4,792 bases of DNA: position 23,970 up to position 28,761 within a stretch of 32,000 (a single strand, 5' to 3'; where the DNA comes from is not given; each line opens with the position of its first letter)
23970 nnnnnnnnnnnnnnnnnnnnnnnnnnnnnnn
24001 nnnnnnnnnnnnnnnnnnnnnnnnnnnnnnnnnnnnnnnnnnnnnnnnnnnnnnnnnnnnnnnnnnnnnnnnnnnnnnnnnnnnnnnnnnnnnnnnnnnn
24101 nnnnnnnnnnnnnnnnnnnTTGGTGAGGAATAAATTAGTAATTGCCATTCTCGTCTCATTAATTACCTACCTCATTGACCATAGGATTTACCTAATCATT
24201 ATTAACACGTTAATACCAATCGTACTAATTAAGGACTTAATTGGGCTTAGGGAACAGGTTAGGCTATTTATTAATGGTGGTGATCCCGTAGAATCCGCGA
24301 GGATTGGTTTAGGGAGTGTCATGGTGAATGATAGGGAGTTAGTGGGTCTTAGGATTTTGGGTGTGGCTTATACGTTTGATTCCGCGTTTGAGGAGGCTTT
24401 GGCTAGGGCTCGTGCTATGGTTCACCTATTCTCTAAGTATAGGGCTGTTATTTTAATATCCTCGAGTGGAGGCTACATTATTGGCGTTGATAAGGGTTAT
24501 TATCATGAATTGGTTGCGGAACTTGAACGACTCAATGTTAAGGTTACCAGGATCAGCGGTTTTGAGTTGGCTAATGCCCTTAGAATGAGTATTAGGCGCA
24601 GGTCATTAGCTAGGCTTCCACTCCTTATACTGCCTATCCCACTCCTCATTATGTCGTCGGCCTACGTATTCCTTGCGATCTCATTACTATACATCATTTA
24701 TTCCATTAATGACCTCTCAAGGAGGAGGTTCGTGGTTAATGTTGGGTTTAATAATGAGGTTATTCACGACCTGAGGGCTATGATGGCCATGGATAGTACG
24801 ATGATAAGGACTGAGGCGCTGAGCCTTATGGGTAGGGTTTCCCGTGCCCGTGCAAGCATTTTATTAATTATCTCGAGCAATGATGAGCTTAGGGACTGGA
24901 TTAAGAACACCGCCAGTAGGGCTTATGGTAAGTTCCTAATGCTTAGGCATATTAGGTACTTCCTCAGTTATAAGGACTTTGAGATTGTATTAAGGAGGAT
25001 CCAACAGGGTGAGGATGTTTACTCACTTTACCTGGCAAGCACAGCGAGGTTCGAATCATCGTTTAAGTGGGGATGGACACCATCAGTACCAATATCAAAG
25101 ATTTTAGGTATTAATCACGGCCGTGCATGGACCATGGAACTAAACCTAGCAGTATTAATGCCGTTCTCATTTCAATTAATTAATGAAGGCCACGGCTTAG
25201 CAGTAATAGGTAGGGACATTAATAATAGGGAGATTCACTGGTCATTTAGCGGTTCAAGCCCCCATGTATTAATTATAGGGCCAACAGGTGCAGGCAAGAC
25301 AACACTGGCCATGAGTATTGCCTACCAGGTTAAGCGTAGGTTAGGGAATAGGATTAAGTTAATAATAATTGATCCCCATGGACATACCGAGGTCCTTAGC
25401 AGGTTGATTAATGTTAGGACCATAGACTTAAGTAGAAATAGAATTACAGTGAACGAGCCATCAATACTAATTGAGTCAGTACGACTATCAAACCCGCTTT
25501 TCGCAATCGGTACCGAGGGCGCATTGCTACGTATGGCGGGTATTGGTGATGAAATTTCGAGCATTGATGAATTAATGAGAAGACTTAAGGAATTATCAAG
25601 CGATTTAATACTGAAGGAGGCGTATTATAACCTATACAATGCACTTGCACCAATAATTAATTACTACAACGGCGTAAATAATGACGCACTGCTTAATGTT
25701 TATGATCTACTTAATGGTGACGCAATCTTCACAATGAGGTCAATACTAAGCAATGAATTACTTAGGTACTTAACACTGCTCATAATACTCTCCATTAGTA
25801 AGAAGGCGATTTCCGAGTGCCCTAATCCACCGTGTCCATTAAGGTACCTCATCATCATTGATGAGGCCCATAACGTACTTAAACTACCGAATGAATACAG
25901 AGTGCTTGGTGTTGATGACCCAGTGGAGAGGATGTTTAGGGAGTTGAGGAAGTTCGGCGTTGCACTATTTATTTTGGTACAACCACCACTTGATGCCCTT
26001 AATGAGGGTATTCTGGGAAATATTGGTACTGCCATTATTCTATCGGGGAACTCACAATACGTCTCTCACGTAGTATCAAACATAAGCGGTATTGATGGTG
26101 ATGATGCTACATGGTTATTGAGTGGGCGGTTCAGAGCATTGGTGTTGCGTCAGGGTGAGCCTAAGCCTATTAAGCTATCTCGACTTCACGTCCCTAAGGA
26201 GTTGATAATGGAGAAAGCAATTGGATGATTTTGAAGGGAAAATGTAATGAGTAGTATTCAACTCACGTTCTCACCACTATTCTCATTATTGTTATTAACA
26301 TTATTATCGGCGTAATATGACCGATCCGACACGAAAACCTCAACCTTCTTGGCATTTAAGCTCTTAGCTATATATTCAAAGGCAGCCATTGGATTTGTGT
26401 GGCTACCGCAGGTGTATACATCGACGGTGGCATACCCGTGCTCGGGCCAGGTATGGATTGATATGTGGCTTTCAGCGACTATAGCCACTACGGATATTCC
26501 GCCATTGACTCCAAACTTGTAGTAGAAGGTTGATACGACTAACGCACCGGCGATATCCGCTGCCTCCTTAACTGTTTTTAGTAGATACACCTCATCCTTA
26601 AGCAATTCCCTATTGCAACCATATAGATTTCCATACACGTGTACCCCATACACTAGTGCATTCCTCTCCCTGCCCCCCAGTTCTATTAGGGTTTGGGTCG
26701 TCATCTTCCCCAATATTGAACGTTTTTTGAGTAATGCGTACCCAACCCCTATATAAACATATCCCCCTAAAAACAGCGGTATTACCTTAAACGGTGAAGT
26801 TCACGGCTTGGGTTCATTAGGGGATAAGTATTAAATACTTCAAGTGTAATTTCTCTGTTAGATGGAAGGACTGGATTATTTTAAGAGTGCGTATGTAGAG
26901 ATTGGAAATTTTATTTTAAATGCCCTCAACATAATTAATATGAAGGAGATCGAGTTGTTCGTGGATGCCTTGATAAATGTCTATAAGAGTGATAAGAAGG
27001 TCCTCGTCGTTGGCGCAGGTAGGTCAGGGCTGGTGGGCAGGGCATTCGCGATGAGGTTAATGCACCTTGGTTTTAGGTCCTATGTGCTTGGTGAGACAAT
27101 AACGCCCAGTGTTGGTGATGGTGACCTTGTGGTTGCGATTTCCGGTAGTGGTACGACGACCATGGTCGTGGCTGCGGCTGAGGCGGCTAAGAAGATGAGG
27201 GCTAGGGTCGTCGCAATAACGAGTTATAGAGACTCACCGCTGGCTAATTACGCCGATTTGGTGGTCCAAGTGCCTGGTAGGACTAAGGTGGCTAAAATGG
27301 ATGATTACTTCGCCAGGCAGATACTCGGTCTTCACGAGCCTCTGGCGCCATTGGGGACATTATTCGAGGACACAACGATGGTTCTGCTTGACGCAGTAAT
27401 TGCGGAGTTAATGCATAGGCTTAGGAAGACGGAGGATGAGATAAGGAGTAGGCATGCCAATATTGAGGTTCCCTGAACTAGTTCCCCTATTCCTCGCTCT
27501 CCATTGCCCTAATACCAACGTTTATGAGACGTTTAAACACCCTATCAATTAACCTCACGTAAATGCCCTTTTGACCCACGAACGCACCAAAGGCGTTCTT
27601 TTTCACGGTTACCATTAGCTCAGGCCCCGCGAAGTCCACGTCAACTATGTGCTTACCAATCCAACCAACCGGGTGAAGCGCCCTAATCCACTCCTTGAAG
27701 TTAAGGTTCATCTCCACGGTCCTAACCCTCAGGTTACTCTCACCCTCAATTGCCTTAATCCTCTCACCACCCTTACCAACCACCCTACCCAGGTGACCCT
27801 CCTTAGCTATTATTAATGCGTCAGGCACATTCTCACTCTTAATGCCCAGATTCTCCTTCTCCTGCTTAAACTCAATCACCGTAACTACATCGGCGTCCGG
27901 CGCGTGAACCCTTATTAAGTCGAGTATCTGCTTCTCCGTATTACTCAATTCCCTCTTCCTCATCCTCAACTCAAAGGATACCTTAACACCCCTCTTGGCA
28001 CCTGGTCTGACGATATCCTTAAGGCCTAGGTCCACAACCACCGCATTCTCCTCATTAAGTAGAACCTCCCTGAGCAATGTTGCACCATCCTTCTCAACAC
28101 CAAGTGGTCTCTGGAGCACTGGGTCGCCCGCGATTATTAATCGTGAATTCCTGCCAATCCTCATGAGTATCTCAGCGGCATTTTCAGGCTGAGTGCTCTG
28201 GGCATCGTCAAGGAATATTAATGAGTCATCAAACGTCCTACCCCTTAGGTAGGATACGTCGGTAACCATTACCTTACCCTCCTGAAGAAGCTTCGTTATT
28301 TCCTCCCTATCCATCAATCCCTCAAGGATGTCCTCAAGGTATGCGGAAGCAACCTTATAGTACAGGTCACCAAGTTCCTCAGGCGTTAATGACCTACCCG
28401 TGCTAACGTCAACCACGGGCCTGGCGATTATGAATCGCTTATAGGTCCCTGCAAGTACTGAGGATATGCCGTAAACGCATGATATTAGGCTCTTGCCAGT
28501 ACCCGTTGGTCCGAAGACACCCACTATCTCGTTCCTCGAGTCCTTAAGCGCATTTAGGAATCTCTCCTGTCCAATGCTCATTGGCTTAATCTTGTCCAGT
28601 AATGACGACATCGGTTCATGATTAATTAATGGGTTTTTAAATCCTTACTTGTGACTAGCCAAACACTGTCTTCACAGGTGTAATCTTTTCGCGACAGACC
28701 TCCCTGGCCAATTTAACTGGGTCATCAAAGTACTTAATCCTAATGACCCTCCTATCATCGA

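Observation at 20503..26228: A divergent N6-adenine methyltransferase and a translationally coupled pair of HerA/FtsK-type ATPases may form an uncharacterised DNA-translocation or defence module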

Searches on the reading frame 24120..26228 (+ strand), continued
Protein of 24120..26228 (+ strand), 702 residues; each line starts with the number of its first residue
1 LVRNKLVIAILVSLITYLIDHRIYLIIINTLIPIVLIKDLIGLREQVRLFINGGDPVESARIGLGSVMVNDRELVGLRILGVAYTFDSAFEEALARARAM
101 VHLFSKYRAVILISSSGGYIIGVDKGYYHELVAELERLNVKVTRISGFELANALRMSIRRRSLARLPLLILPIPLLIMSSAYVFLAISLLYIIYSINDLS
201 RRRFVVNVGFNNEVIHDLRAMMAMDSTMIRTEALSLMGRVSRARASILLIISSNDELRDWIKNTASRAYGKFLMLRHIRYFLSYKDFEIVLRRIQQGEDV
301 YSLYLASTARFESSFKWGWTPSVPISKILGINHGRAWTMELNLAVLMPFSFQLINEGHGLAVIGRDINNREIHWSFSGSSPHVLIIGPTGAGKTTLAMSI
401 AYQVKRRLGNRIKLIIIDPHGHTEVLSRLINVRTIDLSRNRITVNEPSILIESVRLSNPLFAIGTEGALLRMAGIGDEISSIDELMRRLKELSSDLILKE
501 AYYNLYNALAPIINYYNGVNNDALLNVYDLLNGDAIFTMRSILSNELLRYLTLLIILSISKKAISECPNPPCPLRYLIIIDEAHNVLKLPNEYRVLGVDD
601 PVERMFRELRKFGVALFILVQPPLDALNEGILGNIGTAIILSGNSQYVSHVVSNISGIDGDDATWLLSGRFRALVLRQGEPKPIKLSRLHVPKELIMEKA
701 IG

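Call 90: search_protein_families(library=ncbifam, proteins=[P0256, P0226, P0237, P0187, P0211, P0274, P0254, P0239], max_evalue=1e-10)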
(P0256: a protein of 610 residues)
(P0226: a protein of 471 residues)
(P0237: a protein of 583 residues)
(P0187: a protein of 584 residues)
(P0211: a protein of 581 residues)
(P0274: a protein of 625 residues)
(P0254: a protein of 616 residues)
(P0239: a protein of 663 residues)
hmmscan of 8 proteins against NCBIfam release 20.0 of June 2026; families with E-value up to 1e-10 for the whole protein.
P0256 (610 aa): 8 families
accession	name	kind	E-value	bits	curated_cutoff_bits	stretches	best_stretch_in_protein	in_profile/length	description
NF053655.1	CedD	equivalog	9.8e-26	90.5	600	1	444-604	374-524/527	DNA-translocating ATPase CedD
NF045975.1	VirB4_plasma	equivalog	3.1e-19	68.2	590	1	268-546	510-825/894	Mbov_0397 family ICE element conjugal transfer ATPase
NF041017.1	DNA_import_CedB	equivalog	4e-19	68.7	700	1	269-607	271-588/590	DNA import protein CedB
NF033849.1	ser_rich_anae_1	subfamily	1.4e-15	55.8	650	0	470-592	1000-1128/1163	serine-rich protein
NF040937.1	HerA_Thermprot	equivalog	8.7e-15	54.1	800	1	275-606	142-462/487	DNA double-strand break repair helicase HerA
NF040819.1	helicase_HerA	equivalog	4.7e-14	51.8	970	0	489-604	401-513/561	DNA double-strand break repair helicase HerA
NF042944.1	HerA_antiphage_2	equivalog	2.8e-11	42.9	850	0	450-605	375-542/576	anti-phage-associated helicase HerA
NF045971.1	conju_CD1110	equivalog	3e-11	42.3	325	0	452-537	588-672/752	VirB4-like conjugal transfer ATPase, CD1110 family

P0226 (471 aa): 6 families
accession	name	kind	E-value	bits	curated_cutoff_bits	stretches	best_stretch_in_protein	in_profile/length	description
NF053655.1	CedD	equivalog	1.5e-22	80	600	1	314-462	382-523/527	DNA-translocating ATPase CedD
NF041017.1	DNA_import_CedB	equivalog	1.2e-20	73.6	700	1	130-395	260-519/590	DNA import protein CedB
NF045975.1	VirB4_plasma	equivalog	2.9e-15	55.1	590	1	143-395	512-807/894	Mbov_0397 family ICE element conjugal transfer ATPase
NF042943.1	HerA_antiphage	equivalog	5e-13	48.5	800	0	282-422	370-513/566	anti-phage-associated helicase HerA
NF040937.1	HerA_Thermprot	equivalog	6.4e-13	47.9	800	1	147-422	141-425/487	DNA double-strand break repair helicase HerA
NF045971.1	conju_CD1110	equivalog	1.3e-12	46.8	325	1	142-394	409-671/752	VirB4-like conjugal transfer ATPase, CD1110 family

P0237 (583 aa): 6 families
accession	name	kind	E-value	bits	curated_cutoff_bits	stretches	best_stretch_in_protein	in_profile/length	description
NF053655.1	CedD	equivalog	3.3e-24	85.4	600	1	251-523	222-481/527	DNA-translocating ATPase CedD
NF041017.1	DNA_import_CedB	equivalog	7.4e-15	54.6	700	1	242-501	267-515/590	DNA import protein CedB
NF040937.1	HerA_Thermprot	equivalog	1e-14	53.8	800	1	250-530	140-423/487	DNA double-strand break repair helicase HerA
TIGR02746.1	TraC-F-type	equivalog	1.1e-12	46.8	567.05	0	435-501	620-684/800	type IV secretion system protein TraC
NF042943.1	HerA_antiphage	equivalog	5.3e-12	45.1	800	0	446-547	420-527/566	anti-phage-associated helicase HerA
NF045975.1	VirB4_plasma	equivalog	1.4e-11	42.9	590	1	245-518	510-829/894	Mbov_0397 family ICE element conjugal transfer ATPase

P0187 (584 aa): 9 families
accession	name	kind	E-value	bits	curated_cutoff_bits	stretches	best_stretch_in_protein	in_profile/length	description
NF053655.1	CedD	equivalog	2e-25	89.5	600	2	253-317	222-284/527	DNA-translocating ATPase CedD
NF040819.1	helicase_HerA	equivalog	2.2e-15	56.2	970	0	463-575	405-514/561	DNA double-strand break repair helicase HerA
NF042944.1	HerA_antiphage_2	equivalog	4.1e-15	55.5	850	0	453-576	420-543/576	anti-phage-associated helicase HerA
NF040937.1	HerA_Thermprot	equivalog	4.4e-15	55.1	800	0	451-562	340-448/487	DNA double-strand break repair helicase HerA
NF045975.1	VirB4_plasma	equivalog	2e-14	52.3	590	1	252-318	515-583/894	Mbov_0397 family ICE element conjugal transfer ATPase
NF042943.1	HerA_antiphage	equivalog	7.3e-14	51.2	800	0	442-577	415-551/566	anti-phage-associated helicase HerA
TIGR00929.1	VirB4_CagE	subfamily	4.6e-13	48.3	643.1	1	251-509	436-682/792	VirB4 family type IV secretion/conjugal transfer ATPase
NF045971.1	conju_CD1110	equivalog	4.7e-12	45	325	1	252-506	415-671/752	VirB4-like conjugal transfer ATPase, CD1110 family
NF041017.1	DNA_import_CedB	equivalog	5.9e-11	41.7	700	1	246-577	269-588/590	DNA import protein CedB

P0211 (581 aa): 10 families
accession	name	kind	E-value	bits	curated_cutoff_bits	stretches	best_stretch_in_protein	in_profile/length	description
NF053655.1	CedD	equivalog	3.8e-24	85.2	600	1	247-510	213-473/527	DNA-translocating ATPase CedD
NF041017.1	DNA_import_CedB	equivalog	3.1e-22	79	700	1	254-568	274-586/590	DNA import protein CedB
TIGR00929.1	VirB4_CagE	subfamily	1.1e-19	70.2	643.1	1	257-539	439-725/792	VirB4 family type IV secretion/conjugal transfer ATPase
NF040937.1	HerA_Thermprot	equivalog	1.7e-18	66.3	800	0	408-554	301-447/487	DNA double-strand break repair helicase HerA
NF040819.1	helicase_HerA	equivalog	5.7e-16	58.1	970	1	441-528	389-479/561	DNA double-strand break repair helicase HerA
NF042943.1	HerA_antiphage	equivalog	2.4e-13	49.5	800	0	418-528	398-514/566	anti-phage-associated helicase HerA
NF042944.1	HerA_antiphage_2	equivalog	3e-13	49.4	850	0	469-554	449-528/576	anti-phage-associated helicase HerA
NF033849.1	ser_rich_anae_1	subfamily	6.3e-13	47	650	0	481-566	1055-1144/1163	serine-rich protein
TIGR02746.1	TraC-F-type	equivalog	3.5e-12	45.1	567.05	1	260-498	435-686/800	type IV secretion system protein TraC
NF045975.1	VirB4_plasma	equivalog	8.4e-12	43.6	590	0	259-331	519-591/894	Mbov_0397 family ICE element conjugal transfer ATPase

P0274 (625 aa): 6 families
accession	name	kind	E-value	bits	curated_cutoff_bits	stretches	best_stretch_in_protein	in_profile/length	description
NF053655.1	CedD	equivalog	1.6e-21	76.6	600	1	300-563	221-476/527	DNA-translocating ATPase CedD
NF045971.1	conju_CD1110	equivalog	1.6e-14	53.2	325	1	293-549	408-671/752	VirB4-like conjugal transfer ATPase, CD1110 family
NF041017.1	DNA_import_CedB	equivalog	6.4e-14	51.5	700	1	294-550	269-519/590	DNA import protein CedB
NF045975.1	VirB4_plasma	equivalog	1.8e-13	49.2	590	1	303-440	518-674/894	Mbov_0397 family ICE element conjugal transfer ATPase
NF033849.1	ser_rich_anae_1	subfamily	1.3e-12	46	650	0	291-577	750-1101/1163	serine-rich protein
TIGR02746.1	TraC-F-type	equivalog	4e-12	44.9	567.05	0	470-548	604-686/800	type IV secretion system protein TraC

P0254 (616 aa): 6 families
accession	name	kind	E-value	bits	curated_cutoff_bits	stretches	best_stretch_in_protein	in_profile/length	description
NF053655.1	CedD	equivalog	2.7e-21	75.8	600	1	288-557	221-480/527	DNA-translocating ATPase CedD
NF045971.1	conju_CD1110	equivalog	6.6e-17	61.1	325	1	278-537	405-669/752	VirB4-like conjugal transfer ATPase, CD1110 family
NF033849.1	ser_rich_anae_1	subfamily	3.7e-14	51.1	650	0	283-457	754-944/1163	serine-rich protein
NF045975.1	VirB4_plasma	equivalog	8.4e-14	50.2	590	1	287-370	514-599/894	Mbov_0397 family ICE element conjugal transfer ATPase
TIGR00929.1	VirB4_CagE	subfamily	3.3e-13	48.8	643.1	1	288-556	437-701/792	VirB4 family type IV secretion/conjugal transfer ATPase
NF040819.1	helicase_HerA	equivalog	2.3e-12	46.2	970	0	279-335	147-203/561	DNA double-strand break repair helicase HerA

P0239 (663 aa): 5 families
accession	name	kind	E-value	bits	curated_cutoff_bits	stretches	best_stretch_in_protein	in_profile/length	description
NF053655.1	CedD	equivalog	1.5e-31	109.7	600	1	299-659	185-523/527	DNA-translocating ATPase CedD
NF040937.1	HerA_Thermprot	equivalog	9.2e-23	80.4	800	1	309-648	116-448/487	DNA double-strand break repair helicase HerA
NF042943.1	HerA_antiphage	equivalog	6.5e-19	67.9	800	0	540-657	420-545/566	anti-phage-associated helicase HerA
NF040819.1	helicase_HerA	equivalog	2.9e-15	55.8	970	0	541-647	392-500/561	DNA double-strand break repair helicase HerA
NF042944.1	HerA_antiphage_2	equivalog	2.4e-14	53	850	0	546-647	422-528/576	anti-phage-associated helicase HerA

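Call 94: fold_search(model_id=the predicted structure, library=pdb)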
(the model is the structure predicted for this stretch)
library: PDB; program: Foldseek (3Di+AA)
matches with E <= 10: 1329; with E <= 0.001: 87
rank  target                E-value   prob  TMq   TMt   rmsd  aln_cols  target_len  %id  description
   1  4d2i_A                4.1e-09  1.00  0.30  0.43   7.0       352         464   18  Crystal structure of the HerA hexameric DNA translocase from Sulfolobus solfataricus bound to AMP-PNP (released 2014-12-03)
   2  4ag6_A                4.3e-09  1.00  0.31  0.53   7.2       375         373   15  Structure of VirB4 of Thermoanaerobacter pseudethanolicus (released 2012-07-04)
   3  4d2i_B                8.3e-09  1.00  0.28  0.40   9.4       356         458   18  Crystal structure of the HerA hexameric DNA translocase from Sulfolobus solfataricus bound to AMP-PNP (released 2014-12-03)
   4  4ag5_B                9.3e-09  1.00  0.30  0.52   7.8       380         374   16  Structure of VirB4 of Thermoanaerobacter pseudethanolicus (released 2012-07-04)
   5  4ag5_A                2.1e-08  1.00  0.31  0.53   7.1       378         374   15  Structure of VirB4 of Thermoanaerobacter pseudethanolicus (released 2012-07-04)
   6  4ag6_B                2.2e-08  1.00  0.31  0.53   7.0       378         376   16  Structure of VirB4 of Thermoanaerobacter pseudethanolicus (released 2012-07-04)
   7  8wiv_A                7.5e-08  1.00  0.26  0.41   9.7       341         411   18  Cryo-EM structure of a bacterial protein (released 2024-09-11)
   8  9x1m_A                1.4e-07  1.00  0.29  0.34   7.4       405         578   16  The cryo-EM structure of HerA-NurA complex with AMPPNP and dsDNA from Thermococcus kodakarensis (released 2026-02-04)
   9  8wod_D                1.9e-07  1.00  0.30  0.41   7.5       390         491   17  Cryo-EM structure of SIR2/HerA complex (released 2024-09-11)
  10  8wld_A                2.4e-07  1.00  0.27  0.37  10.1       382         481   17  Cryo-EM structure of SIR2/HerA antiphage complex (released 2024-09-11)
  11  1e9s_I                5.5e-07  1.00  0.24  0.38   9.5       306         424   16  Bacterial conjugative coupling protein TrwBdeltaN70. Unbound monoclinic form. (released 2001-02-06)
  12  8wj3_D                6.4e-07  1.00  0.29  0.38   9.5       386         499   16  Cryo-EM structure of a bacterial protein (released 2024-09-11)
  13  1e9s_M                7.2e-07  1.00  0.28  0.43   9.1       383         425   14  Bacterial conjugative coupling protein TrwBdeltaN70. Unbound monoclinic form. (released 2001-02-06)
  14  1e9s_L                7.6e-07  1.00  0.25  0.39   9.9       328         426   16  Bacterial conjugative coupling protein TrwBdeltaN70. Unbound monoclinic form. (released 2001-02-06)
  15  8ziq_N                8.5e-07  1.00  0.30  0.36   8.1       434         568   16  HerA-DUF4297 complex with DNA (released 2025-03-12)
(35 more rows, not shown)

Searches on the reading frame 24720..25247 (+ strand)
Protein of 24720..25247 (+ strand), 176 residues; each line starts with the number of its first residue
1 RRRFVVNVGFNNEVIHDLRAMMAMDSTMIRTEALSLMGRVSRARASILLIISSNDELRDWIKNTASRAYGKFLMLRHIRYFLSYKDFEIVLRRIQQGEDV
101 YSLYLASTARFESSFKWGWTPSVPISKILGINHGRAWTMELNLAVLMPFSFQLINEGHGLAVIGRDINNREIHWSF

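Call 91: search_protein_families(library=pfam, proteins=[window:24720-25247:+], max_evalue=10)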
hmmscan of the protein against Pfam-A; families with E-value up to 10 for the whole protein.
seq(176 aa): 1 family
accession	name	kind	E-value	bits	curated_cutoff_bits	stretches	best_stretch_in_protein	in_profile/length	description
PF07308.18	DUF1456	-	0.42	11.3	27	0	74-90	4-20/68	Protein of unknown function (DUF1456)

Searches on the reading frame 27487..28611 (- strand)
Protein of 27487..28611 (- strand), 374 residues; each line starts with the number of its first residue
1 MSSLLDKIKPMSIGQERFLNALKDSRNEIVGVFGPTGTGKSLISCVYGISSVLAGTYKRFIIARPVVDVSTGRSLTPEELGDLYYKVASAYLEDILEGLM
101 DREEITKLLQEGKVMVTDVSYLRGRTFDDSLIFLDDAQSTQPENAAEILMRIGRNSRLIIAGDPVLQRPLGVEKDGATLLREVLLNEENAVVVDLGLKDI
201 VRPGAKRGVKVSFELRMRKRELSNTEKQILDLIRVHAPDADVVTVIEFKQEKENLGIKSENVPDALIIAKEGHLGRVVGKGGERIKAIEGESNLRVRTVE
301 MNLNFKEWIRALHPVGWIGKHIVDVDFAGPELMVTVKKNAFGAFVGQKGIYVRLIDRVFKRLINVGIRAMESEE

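Call 3: search_protein_families(library=pfam, proteins=[window:27487-28611:-], max_evalue=0.1)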
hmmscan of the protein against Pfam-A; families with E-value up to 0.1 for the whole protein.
window:27487-28611:- (374 aa): 10 families
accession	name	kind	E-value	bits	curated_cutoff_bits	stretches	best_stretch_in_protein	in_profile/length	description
PF02562.22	PhoH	-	1.3e-53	182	27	1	7-210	1-201/205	PhoH-like protein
PF07650.23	KH_2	-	3.1e-06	27.4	22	1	247-300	11-62/78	KH domain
PF13184.12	KH_5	-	5.4e-05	23.7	27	1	266-314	6-61/69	NusA-like KH domain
PF00013.35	KH_1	-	0.00023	21.3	21.5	1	272-298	9-35/66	KH domain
PF13401.12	AAA_22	-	0.024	15.4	27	1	27-166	5-126/130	AAA domain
PF00005.33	ABC_tran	-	0.058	14.4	25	0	25-51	9-36/137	ABC transporter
PF13604.12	AAA_30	-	0.058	13.6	27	0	12-42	3-33/191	AAA domain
PF01695.23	IstB_IS21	-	0.082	12.8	24.1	0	27-66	92-131/238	IstB-like ATP binding protein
PF13191.12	AAA_16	-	0.094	13.6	32.6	0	18-145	15-149/167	AAA ATPase domain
PF13245.12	AAA_19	-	0.099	13.3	25.1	0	24-164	8-126/134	AAA domain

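Call 111: search_protein_families(library=padloc, proteins=[window:27487-28611:-], max_evalue=0.001)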
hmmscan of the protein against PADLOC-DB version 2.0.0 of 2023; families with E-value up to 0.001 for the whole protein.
window:27487-28611:- (374 aa): 1 family
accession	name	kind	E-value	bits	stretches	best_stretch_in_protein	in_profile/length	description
PDLC04140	mad8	-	0.0008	17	0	21-221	21-186/314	mads_8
